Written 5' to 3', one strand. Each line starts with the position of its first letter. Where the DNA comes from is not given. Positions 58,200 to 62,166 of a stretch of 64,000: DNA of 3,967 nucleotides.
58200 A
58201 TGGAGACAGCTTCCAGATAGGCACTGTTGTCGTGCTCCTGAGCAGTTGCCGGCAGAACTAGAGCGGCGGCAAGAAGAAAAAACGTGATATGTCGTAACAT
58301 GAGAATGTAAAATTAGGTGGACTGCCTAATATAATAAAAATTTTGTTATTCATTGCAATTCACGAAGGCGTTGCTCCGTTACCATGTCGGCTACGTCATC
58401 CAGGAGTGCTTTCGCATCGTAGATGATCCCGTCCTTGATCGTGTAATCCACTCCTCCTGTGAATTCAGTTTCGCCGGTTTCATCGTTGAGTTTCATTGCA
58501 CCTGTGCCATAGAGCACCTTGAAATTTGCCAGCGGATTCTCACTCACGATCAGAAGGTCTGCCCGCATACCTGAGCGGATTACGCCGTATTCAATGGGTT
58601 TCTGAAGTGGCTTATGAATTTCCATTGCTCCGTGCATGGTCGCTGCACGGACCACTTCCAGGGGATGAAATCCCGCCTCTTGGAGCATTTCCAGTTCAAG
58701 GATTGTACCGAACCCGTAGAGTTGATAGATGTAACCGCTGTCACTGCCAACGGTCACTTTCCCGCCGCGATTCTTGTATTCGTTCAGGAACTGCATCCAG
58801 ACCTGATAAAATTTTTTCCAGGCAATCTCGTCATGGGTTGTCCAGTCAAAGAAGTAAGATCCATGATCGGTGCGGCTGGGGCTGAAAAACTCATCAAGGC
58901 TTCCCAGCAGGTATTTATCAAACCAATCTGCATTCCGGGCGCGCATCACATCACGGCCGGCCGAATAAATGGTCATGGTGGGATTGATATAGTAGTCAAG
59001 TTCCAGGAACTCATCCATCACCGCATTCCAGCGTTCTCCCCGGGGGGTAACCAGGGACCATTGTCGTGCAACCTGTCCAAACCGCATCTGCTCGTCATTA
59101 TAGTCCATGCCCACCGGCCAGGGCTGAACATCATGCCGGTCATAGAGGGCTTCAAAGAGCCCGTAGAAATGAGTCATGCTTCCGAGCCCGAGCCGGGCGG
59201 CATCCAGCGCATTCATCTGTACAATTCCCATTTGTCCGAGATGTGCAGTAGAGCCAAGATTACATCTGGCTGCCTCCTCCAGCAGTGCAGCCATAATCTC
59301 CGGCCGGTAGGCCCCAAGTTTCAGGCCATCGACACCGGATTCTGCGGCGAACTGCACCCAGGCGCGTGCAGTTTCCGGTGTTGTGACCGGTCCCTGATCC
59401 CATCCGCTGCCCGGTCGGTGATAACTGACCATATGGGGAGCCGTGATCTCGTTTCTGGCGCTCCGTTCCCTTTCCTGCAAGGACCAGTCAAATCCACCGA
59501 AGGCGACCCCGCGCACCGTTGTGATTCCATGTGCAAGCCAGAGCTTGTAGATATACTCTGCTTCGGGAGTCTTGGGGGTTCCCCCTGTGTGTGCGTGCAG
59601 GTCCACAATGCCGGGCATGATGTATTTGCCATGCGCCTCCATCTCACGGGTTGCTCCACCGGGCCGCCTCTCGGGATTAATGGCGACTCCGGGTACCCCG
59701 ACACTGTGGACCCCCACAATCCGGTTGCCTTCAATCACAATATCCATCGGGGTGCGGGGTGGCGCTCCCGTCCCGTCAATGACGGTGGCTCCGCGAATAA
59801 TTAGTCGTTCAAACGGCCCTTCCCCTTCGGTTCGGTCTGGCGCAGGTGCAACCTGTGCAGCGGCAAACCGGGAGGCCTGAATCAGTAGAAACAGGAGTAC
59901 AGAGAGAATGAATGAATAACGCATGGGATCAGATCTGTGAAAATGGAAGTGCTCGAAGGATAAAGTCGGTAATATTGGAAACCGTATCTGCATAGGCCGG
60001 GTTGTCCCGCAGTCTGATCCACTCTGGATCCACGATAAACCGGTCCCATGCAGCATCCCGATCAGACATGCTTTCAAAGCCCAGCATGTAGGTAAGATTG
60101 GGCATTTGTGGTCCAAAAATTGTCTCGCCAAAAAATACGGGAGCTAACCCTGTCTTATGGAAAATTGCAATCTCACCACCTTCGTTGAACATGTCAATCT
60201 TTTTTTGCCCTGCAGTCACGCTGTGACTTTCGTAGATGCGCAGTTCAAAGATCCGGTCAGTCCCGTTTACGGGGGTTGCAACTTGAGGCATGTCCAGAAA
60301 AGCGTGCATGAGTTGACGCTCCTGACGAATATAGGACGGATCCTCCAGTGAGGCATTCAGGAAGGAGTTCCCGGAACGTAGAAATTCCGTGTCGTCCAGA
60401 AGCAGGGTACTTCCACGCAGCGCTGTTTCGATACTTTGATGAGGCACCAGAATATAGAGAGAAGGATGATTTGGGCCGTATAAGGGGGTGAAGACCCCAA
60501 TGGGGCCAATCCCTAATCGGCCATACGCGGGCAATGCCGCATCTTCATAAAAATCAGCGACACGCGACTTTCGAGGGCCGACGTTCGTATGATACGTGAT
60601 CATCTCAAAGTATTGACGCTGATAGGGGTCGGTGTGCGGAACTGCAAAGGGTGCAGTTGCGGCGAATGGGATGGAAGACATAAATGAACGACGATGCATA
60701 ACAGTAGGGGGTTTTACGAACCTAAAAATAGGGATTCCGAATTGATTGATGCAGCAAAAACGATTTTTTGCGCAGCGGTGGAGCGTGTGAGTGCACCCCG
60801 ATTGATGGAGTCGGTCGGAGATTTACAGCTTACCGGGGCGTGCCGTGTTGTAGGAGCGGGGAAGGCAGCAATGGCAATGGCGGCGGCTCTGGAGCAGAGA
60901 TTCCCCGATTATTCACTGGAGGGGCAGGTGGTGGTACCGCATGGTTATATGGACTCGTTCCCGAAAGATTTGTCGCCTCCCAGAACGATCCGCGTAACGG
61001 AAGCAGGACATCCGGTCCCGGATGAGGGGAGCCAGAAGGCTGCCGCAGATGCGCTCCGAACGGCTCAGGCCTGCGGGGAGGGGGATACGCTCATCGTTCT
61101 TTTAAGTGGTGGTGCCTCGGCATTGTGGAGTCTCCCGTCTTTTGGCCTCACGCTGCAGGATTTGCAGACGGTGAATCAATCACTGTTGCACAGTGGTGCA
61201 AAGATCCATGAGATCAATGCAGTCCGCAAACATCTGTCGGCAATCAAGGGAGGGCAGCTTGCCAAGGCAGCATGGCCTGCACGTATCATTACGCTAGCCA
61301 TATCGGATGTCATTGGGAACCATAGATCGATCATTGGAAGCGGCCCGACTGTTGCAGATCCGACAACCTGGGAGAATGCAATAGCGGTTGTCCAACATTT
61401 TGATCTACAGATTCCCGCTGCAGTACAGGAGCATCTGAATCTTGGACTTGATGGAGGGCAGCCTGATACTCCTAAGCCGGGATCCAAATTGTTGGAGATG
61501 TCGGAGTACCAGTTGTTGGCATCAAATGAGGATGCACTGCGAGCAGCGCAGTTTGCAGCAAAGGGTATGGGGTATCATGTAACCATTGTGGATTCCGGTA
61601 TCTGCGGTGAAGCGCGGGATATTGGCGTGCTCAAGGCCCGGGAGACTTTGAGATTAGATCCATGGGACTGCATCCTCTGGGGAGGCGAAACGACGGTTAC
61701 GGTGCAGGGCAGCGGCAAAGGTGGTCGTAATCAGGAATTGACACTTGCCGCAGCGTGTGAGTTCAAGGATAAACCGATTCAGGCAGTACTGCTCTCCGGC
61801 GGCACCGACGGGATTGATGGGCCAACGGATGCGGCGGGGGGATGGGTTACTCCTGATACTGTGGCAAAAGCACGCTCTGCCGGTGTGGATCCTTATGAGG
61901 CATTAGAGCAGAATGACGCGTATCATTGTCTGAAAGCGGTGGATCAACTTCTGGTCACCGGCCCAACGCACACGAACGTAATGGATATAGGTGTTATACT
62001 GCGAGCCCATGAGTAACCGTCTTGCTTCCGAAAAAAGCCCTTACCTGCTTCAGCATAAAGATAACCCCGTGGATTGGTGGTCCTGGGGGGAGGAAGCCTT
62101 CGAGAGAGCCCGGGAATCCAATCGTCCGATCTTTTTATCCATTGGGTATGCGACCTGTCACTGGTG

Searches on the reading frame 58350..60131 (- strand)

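Call 35: search_protein_families(library=pfam, proteins=[window:58350-60131:-], max_evalue=0.0001)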
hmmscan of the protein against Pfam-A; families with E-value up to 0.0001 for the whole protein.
window:58350-60131:- (593 aa): 1 family
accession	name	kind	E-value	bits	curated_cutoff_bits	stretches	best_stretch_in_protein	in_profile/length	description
PF01979.26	Amidohydro_1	-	4.1e-09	36.6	25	0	451-568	237-342/345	Amidohydrolase family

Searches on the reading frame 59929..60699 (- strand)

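Call 35: search_protein_families(library=pfam, proteins=[window:59929-60699:-], max_evalue=0.0001)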
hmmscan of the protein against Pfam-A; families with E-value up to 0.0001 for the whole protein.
window:59929-60699:- (256 aa): 1 family
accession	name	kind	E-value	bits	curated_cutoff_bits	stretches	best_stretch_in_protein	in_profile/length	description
PF07978.19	NIPSNAP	-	4e-16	59.5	22.3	1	151-255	1-102/102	NIPSNAP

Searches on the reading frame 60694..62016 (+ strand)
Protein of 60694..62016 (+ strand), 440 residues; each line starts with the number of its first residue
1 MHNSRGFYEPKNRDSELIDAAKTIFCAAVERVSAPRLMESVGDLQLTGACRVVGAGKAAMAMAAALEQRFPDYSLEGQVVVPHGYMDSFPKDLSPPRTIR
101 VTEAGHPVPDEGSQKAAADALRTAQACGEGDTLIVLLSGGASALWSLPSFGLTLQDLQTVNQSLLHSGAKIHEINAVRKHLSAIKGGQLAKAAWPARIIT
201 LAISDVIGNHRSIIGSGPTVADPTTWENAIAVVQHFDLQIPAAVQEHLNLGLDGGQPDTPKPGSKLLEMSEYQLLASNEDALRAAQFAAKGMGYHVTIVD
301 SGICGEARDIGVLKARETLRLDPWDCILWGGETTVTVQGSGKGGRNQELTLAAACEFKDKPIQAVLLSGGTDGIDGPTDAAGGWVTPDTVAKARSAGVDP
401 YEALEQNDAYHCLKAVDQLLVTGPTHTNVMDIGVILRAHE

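Call 35: search_protein_families(library=pfam, proteins=[window:60694-62016:+], max_evalue=0.0001)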
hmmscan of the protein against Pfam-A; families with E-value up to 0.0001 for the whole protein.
window:60694-62016:+ (440 aa): 2 families
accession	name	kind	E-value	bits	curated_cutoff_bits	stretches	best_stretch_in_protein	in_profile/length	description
PF13660.11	DUF4147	-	1.2e-74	251.2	23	1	21-249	2-234/234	Domain of unknown function (DUF4147)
PF05161.18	MOFRL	-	4.3e-40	136.6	28.3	1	326-431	2-106/106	MOFRL family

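Call 52: find_encoding_contigs(protein=window:60694-62016:+, flank=10000, max_places=4)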
Protein window:60694-62016:+ (440 aa): 1 contig read that carries it; 1 place shown.
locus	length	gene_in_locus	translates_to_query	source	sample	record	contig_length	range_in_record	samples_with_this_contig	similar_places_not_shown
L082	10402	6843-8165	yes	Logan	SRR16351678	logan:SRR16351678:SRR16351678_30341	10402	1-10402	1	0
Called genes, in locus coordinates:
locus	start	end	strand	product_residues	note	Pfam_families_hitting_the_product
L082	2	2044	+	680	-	?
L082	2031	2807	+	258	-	PF02517:Rce1-like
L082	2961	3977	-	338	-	PF03401:TctC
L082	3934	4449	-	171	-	PF05163:DinB, PF12867:DinB_2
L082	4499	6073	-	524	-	PF01979:Amidohydro_1 (faint)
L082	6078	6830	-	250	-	PF07978:NIPSNAP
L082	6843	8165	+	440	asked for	PF13660:DUF4147, PF05161:MOFRL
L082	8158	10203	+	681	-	PF03190:Thioredox_DsbH, PF13899:Thioredoxin_7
